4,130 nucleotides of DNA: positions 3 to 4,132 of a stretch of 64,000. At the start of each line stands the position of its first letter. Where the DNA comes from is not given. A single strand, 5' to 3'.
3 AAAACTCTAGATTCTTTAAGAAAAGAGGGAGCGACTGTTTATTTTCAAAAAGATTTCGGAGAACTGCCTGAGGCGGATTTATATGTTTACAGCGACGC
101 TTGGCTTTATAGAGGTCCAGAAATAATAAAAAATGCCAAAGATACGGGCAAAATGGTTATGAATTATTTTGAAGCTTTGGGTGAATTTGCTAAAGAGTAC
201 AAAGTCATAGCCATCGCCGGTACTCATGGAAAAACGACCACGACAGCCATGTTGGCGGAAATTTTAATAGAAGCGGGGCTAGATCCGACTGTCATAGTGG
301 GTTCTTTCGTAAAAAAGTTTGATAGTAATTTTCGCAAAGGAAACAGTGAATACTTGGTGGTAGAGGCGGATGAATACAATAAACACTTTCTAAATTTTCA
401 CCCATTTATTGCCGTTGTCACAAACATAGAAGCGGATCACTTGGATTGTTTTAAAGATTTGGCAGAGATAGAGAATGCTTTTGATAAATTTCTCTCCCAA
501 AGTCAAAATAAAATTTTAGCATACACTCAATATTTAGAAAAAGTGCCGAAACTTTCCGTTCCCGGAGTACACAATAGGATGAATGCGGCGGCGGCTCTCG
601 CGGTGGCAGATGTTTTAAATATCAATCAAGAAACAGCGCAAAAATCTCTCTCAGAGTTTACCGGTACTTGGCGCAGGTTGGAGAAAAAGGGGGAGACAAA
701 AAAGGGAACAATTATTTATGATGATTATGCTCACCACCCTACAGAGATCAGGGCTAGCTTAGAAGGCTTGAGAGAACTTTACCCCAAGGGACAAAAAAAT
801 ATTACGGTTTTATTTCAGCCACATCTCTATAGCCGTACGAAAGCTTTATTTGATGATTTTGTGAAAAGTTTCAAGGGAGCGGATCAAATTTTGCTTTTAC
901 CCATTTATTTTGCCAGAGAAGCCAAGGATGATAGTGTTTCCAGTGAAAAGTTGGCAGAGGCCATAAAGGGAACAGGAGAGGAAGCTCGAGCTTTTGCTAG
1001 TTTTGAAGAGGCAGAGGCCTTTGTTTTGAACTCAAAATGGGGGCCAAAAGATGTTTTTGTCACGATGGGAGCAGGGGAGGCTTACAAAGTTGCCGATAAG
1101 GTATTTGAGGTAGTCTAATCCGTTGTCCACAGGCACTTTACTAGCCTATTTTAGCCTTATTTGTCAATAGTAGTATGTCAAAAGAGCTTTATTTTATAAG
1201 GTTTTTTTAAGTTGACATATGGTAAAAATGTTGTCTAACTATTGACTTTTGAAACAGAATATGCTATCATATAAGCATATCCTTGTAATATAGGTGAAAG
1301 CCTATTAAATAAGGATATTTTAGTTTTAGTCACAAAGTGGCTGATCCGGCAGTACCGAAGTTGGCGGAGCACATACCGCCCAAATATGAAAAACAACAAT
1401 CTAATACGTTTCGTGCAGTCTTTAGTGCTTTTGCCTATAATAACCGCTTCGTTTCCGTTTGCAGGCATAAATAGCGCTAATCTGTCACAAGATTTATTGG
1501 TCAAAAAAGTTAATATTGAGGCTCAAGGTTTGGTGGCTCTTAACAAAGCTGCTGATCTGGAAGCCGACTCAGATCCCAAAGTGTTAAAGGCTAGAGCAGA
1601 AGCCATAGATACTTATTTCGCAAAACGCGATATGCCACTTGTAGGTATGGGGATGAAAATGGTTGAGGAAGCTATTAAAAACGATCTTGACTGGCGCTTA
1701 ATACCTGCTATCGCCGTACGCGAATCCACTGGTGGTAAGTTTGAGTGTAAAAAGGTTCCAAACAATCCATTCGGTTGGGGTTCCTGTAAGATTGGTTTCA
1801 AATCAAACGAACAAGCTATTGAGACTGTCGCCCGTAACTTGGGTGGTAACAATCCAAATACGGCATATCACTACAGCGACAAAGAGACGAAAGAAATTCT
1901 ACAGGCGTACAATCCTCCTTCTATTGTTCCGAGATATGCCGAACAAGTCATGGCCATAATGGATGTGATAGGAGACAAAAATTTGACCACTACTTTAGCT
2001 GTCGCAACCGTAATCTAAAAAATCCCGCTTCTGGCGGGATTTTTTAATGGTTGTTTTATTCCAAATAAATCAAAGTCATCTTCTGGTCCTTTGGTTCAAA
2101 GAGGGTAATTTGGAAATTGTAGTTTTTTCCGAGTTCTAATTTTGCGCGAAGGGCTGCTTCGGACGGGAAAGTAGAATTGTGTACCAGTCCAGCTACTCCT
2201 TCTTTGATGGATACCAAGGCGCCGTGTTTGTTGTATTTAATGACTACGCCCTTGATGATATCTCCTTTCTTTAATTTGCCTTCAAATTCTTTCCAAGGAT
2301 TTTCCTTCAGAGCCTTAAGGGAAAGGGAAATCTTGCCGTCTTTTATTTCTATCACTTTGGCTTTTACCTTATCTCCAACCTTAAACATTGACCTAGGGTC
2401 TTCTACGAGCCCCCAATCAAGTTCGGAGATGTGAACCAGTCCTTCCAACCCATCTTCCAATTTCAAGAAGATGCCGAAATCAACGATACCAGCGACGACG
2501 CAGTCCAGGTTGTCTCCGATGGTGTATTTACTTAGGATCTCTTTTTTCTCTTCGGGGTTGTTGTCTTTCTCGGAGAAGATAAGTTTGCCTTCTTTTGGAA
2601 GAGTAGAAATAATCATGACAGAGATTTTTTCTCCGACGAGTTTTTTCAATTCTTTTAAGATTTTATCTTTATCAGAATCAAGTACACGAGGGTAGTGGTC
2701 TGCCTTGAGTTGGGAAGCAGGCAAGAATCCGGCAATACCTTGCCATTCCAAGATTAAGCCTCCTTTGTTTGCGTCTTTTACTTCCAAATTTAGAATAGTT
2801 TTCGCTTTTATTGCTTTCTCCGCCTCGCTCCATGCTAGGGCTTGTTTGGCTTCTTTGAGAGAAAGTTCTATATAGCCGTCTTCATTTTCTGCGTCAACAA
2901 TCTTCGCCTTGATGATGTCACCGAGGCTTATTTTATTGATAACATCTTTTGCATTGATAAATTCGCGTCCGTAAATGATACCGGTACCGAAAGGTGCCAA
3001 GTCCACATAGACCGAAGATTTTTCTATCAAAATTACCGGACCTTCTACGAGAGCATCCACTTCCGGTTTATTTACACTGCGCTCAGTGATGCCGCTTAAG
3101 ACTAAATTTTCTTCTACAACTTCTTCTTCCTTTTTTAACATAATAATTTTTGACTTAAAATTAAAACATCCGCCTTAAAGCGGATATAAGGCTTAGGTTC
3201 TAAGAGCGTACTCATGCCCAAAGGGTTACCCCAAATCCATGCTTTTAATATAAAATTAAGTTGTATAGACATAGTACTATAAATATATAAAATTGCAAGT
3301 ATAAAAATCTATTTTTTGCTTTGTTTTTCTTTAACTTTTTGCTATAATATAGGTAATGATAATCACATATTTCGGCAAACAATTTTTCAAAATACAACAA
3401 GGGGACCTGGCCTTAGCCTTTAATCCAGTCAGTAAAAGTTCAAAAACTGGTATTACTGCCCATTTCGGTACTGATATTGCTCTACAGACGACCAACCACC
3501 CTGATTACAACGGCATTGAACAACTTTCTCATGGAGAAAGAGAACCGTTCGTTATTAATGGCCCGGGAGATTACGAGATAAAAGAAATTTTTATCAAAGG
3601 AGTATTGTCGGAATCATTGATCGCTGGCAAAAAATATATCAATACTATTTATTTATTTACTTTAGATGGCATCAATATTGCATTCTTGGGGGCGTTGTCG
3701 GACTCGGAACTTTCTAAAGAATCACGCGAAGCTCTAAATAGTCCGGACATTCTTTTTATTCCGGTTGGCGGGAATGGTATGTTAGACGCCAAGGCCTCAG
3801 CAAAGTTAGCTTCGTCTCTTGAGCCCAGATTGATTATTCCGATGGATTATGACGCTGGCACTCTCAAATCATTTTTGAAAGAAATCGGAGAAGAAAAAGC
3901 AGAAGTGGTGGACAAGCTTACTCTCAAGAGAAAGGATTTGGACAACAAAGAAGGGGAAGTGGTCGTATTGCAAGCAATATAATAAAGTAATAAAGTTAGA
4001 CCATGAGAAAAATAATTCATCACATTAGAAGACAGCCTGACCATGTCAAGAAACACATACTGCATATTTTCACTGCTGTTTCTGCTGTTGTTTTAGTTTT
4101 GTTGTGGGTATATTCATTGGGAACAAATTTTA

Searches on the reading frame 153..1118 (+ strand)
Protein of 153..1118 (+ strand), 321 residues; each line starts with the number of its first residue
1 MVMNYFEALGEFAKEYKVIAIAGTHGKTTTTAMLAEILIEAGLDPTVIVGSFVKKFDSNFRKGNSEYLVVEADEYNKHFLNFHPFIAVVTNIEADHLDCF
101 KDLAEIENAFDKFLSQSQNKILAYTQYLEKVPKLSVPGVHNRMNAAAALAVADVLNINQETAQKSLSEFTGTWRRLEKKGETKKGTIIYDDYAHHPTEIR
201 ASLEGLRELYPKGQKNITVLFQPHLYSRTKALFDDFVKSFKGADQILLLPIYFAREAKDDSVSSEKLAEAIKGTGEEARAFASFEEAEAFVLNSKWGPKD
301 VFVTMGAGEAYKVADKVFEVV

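Call 8: search_protein_families(library=pfam, proteins=[window:153-1118:+], max_evalue=0.001)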
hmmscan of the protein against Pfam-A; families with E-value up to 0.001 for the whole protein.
window:153-1118:+ (321 aa): 2 families
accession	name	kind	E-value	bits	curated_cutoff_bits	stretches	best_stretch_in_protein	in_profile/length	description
PF02875.26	Mur_ligase_C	-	2.6e-23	83.7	28.4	1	174-308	1-127/127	Mur ligase, glutamate ligase domain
PF08245.18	Mur_ligase_M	-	1.1e-17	65.1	24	1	21-120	1-116/200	Mur ligase middle domain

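Call 67: find_homologous_proteins(query=window:153-1118:+, max_evalue=1e-30)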
Query window:153-1118:+ (321 aa): 7996 proteins with E <= 1e-30 among 8000 candidates; the best 120 are listed.
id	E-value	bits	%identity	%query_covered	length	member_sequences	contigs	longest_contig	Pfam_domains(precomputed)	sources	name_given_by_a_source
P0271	5.3e-208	707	100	100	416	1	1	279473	PF02875.27,PF08245.19,PF01225.31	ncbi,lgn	ncbi:MAG: cyanophycin synthetase [Minisyncoccia bacterium]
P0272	2.8e-177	606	85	100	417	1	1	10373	PF02875.27,PF08245.19,PF01225.31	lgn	-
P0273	5.6e-175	599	83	100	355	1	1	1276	PF02875.27,PF08245.19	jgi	jgi:UDP-N-acetylmuramate--alanine ligase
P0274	6.4e-172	589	82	99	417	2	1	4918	PF02875.27,PF08245.19,PF01225.31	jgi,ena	-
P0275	3.6e-171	586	81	99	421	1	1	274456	PF02875.27,PF08245.19,PF01225.31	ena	-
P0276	3.9e-170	583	80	100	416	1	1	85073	PF02875.27,PF08245.19,PF01225.31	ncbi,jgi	ncbi:MAG: cyanophycin synthetase [Candidatus Paceibacterota bacterium]|jgi:UDP-N-acetylmuramate--ala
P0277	5.5e-169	579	80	99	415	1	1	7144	PF02875.27,PF08245.19,PF01225.31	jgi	jgi:UDP-N-acetylmuramate--alanine ligase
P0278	3.1e-168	577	83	99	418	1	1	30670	PF02875.27,PF08245.19,PF01225.31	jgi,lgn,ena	jgi:UDP-N-acetylmuramate--alanine ligase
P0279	3.1e-168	577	79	99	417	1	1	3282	PF02875.27,PF08245.19,PF01225.31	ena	-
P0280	6.3e-168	576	81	100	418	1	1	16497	PF02875.27,PF08245.19,PF01225.31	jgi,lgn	jgi:UDP-N-acetylmuramate--alanine ligase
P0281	1.6e-167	574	78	100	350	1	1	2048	PF02875.27,PF08245.19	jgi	-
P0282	2.4e-167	574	78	100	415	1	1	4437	PF02875.27,PF08245.19,PF01225.31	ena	-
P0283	5.0e-167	573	80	99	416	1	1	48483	PF02875.27,PF08245.19,PF01225.31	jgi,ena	-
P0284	5.2e-167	573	81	100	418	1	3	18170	PF02875.27,PF08245.19,PF01225.31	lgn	-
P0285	1.8e-166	571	80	100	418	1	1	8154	PF02875.27,PF08245.19,PF01225.31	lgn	-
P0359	1.5e-159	548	78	99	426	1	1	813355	PF02875.27,PF08245.19,PF01225.31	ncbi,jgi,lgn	ncbi:MAG: cyanophycin synthetase [Candidatus Paceibacterota bacterium]|jgi:UDP-N-acetylmuramate--ala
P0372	1.4e-158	545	76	100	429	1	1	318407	PF02875.27,PF08245.19,PF01225.31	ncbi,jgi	ncbi:MAG: cyanophycin synthetase [Candidatus Paceibacterota bacterium]|jgi:UDP-N-acetylmuramate--ala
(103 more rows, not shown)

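Call 68: find_encoding_contigs(protein=P0271, flank=10000, max_places=2)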
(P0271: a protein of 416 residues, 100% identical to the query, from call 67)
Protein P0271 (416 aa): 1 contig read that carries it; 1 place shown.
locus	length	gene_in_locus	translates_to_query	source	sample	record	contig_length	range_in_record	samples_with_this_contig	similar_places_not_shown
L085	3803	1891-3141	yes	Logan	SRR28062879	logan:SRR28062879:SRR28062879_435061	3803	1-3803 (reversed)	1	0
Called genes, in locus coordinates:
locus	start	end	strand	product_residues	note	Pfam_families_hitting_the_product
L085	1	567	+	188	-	?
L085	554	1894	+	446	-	PF21799:MurD-like_N, PF08245:Mur_ligase_M, PF02875:Mur_ligase_C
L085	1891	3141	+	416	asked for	PF01225:Mur_ligase, PF08245:Mur_ligase_M, PF02875:Mur_ligase_C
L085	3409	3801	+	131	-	?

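Call 69: find_encoding_contigs(protein=P0372, flank=10000, max_places=1)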
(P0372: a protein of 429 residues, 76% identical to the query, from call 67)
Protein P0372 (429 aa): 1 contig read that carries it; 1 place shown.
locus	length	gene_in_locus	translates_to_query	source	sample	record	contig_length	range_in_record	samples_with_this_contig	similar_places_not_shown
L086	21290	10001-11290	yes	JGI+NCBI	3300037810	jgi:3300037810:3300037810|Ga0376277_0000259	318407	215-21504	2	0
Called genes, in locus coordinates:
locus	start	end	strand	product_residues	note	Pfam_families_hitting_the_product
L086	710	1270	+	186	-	PF08241:Methyltransf_11, PF13649:Methyltransf_25 (weak)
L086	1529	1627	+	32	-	-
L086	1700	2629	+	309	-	PF07478:Dala_Dala_lig_C (weak)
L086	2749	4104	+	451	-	PF01566:Nramp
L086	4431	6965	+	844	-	PF07517:SecA_DEAD, PF01043:SecA_PP_bind, PF21090:P-loop_SecA, PF07516:SecA_SW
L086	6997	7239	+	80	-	PF07866:DUF1653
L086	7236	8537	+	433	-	PF08245:Mur_ligase_M, PF02875:Mur_ligase_C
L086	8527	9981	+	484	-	PF21799:MurD-like_N (faint), PF08245:Mur_ligase_M, PF02875:Mur_ligase_C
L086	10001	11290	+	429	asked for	PF01225:Mur_ligase, PF08245:Mur_ligase_M, PF02875:Mur_ligase_C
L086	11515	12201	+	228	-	-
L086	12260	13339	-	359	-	PF00575:S1 (weak), PF23459:S1_RRP5 (faint), PF21543:CvfB_2nd (faint), PF13509:S1_2 (faint), PF00575:S1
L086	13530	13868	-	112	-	PF04480:DUF559, PF18741:MTES_1575 (weak)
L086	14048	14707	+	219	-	PF13483:Lactamase_B_3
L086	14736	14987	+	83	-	-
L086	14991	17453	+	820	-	PF00521:DNA_topoisoIV, PF03989:DNA_gyraseA_C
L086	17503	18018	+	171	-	PF01209:Ubie_methyltran, PF02475:TRM5-TYW2_MTfase (weak), PF13847:Methyltransf_31, PF08241:Methyltransf_11, PF08242:Methyltransf_12, PF13649:Methyltransf_25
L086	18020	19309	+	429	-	PF01547:SBP_bac_1, PF13416:SBP_bac_8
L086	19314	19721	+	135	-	-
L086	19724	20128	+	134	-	PF04956:TrbC (weak), PF18895:T4SS_pilin (weak)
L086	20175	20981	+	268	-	PF18895:T4SS_pilin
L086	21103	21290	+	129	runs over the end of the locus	PF18895:T4SS_pilin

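Call 70: find_encoding_contigs(protein=P0359, flank=10000, max_places=1)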
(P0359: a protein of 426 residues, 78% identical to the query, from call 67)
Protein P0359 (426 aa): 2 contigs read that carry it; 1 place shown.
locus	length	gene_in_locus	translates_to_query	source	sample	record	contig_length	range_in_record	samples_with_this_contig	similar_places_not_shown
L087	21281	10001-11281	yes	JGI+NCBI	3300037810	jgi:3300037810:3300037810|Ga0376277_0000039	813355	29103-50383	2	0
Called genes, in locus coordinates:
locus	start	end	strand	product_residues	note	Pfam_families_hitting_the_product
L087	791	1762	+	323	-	PF07478:Dala_Dala_lig_C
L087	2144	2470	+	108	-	-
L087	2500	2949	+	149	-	-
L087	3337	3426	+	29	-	-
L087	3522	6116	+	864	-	PF07517:SecA_DEAD, PF01043:SecA_PP_bind, PF21090:P-loop_SecA, PF07516:SecA_SW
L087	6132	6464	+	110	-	PF01588:tRNA_bind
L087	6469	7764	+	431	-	PF08245:Mur_ligase_M, PF02875:Mur_ligase_C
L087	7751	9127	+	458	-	PF21799:MurD-like_N (weak), PF08245:Mur_ligase_M, PF02875:Mur_ligase_C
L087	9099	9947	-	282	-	PF01177:Asp_Glu_race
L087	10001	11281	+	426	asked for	PF01225:Mur_ligase, PF08245:Mur_ligase_M, PF02875:Mur_ligase_C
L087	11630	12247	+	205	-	-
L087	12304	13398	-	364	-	PF21543:CvfB_2nd (faint), PF00575:S1, PF23459:S1_RRP5 (faint), PF00575:S1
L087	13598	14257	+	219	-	PF13483:Lactamase_B_3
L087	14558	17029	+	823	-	PF00521:DNA_topoisoIV, PF03989:DNA_gyraseA_C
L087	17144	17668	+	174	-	PF01209:Ubie_methyltran, PF05175:MTS, PF06325:PrmA (weak), PF13489:Methyltransf_23 (weak), PF13847:Methyltransf_31, PF08241:Methyltransf_11, PF08242:Methyltransf_12, PF13649:Methyltransf_25, +2 more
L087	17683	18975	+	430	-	PF01547:SBP_bac_1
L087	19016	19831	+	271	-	PF18895:T4SS_pilin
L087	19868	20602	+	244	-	PF18895:T4SS_pilin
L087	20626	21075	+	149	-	PF18895:T4SS_pilin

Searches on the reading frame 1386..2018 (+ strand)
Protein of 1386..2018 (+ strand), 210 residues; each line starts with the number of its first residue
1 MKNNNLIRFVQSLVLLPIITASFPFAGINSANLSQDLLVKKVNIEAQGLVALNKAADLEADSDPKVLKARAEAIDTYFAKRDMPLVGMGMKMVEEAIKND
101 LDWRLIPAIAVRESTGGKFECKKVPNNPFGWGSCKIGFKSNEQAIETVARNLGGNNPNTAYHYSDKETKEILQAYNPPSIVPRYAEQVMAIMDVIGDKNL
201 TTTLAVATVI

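Call 8: search_protein_families(library=pfam, proteins=[window:1386-2018:+], max_evalue=0.001)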
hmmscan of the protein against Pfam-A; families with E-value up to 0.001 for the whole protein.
window:1386-2018:+ (210 aa): 1 family
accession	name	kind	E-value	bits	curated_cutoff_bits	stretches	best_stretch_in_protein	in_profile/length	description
PF01832.25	Glucosaminidase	-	0.00042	21.4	30.2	1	93-193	5-119/123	Mannosyl-glycoprotein endo-beta-N-acetylglucosaminidase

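Call 65: find_encoding_contigs(protein=window:1386-2018:+, flank=10000, max_places=2)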
Protein window:1386-2018:+ (210 aa): no gene with exactly this product is on record in the collection.

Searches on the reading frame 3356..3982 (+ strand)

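Call 8: search_protein_families(library=pfam, proteins=[window:3356-3982:+], max_evalue=0.001)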
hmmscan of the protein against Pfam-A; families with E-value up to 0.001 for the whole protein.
window:3356-3982:+ (208 aa): 1 family
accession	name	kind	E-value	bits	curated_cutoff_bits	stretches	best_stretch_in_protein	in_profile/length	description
PF13483.12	Lactamase_B_3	-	2.6e-25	89.7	24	1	3-163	2-159/160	Beta-lactamase superfamily domain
